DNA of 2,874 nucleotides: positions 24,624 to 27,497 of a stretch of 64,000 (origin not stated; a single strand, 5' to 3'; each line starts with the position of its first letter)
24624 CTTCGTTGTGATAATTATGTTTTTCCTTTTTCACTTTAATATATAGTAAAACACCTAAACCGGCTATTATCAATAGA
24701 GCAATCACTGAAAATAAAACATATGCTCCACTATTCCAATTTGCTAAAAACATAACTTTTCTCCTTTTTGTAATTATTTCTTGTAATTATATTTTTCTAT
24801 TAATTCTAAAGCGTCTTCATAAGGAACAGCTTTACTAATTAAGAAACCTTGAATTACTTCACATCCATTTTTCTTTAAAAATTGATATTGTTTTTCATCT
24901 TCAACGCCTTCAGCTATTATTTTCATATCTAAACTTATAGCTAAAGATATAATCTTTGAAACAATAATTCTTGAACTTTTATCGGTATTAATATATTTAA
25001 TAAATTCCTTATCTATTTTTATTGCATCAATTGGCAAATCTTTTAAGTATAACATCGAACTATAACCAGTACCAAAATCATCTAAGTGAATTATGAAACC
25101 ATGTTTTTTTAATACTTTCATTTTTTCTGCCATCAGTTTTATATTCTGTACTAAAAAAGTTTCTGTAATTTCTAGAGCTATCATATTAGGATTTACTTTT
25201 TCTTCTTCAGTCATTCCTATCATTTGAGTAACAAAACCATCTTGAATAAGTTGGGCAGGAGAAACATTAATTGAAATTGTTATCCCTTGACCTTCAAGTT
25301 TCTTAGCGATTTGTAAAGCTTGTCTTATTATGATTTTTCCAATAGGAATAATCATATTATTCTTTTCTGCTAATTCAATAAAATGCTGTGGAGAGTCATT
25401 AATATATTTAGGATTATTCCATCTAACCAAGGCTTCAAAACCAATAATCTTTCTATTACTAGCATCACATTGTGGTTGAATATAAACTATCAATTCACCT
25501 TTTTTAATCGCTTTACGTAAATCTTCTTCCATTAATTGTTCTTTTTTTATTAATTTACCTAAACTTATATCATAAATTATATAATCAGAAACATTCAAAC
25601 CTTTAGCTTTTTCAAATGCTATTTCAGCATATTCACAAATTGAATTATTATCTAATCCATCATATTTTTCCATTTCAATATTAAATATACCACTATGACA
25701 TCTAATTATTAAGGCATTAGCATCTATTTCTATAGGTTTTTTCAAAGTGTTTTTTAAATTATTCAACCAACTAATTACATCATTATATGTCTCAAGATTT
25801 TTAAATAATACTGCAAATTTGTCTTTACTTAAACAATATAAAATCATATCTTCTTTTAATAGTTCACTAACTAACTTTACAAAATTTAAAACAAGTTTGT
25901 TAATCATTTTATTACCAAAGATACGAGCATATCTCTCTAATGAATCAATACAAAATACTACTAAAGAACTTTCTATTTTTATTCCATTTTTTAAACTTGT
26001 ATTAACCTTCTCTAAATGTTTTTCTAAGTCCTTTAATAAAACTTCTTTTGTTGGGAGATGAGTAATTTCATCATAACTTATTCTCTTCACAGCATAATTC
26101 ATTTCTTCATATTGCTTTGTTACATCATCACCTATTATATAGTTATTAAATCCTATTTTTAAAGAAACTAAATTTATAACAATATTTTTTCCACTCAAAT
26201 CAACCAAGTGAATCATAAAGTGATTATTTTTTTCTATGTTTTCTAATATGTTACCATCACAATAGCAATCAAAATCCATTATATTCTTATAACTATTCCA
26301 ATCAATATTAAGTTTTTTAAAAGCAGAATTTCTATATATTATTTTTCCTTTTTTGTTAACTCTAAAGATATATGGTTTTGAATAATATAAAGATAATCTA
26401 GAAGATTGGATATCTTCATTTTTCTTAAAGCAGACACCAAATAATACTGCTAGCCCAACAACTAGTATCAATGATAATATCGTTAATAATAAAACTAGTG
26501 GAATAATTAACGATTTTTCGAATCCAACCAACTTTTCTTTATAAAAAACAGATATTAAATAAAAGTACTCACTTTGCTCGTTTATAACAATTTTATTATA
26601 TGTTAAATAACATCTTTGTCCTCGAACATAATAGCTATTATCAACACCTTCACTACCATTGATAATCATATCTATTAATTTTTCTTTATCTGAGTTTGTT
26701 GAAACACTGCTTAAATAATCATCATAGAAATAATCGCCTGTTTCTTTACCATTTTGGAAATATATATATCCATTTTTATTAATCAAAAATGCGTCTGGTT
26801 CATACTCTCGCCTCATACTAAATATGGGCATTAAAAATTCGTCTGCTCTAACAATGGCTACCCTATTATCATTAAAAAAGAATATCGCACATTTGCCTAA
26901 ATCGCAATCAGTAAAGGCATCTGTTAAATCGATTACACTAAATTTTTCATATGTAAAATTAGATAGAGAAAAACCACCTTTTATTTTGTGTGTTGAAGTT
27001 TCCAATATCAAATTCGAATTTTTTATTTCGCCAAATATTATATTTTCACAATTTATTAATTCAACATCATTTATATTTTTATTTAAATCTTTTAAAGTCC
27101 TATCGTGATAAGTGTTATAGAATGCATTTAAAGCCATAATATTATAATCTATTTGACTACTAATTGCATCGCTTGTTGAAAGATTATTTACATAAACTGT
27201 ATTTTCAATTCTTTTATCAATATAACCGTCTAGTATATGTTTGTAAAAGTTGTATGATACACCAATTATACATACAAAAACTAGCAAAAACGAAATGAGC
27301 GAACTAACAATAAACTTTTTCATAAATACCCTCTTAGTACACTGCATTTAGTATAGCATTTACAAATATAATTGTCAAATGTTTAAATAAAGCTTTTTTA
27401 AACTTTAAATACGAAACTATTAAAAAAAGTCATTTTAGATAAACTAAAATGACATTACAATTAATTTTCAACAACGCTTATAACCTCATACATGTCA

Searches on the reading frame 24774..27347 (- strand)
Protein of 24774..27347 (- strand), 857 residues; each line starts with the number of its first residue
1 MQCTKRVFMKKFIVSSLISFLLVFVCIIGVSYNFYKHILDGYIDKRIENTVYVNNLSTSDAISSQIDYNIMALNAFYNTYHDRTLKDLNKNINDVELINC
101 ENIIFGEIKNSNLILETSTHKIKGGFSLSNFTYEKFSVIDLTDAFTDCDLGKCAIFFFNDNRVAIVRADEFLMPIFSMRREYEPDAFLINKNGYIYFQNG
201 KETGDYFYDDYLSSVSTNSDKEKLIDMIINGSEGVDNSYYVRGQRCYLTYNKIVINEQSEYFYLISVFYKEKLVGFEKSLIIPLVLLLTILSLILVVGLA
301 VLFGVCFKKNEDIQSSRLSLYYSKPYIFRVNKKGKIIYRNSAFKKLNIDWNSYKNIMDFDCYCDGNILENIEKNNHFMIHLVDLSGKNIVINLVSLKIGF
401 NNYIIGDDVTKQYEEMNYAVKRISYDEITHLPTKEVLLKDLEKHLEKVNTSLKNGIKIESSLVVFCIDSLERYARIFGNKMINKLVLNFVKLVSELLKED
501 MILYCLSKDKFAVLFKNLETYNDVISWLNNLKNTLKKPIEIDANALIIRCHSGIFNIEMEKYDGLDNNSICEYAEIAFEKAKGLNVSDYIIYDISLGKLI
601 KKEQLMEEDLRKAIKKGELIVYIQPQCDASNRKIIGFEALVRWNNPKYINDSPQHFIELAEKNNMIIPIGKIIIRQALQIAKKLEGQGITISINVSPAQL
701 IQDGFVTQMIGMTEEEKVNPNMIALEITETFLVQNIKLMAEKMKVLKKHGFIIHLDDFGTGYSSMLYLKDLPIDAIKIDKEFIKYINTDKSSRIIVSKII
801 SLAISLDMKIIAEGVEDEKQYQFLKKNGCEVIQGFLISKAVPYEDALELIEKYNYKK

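Call 96: search_protein_families(library=pfam, proteins=[window:24774-27347:-], max_evalue=0.00001)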
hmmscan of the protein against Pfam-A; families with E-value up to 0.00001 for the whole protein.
window:24774-27347:- (857 aa): 2 families
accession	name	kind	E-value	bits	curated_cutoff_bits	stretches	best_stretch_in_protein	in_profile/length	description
PF00563.25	EAL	-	4.1e-66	223.2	31.3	1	608-839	2-235/236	EAL domain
PF00990.26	GGDEF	-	6.9e-10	39.4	23.8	1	424-582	2-155/161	Diguanylate cyclase, GGDEF domain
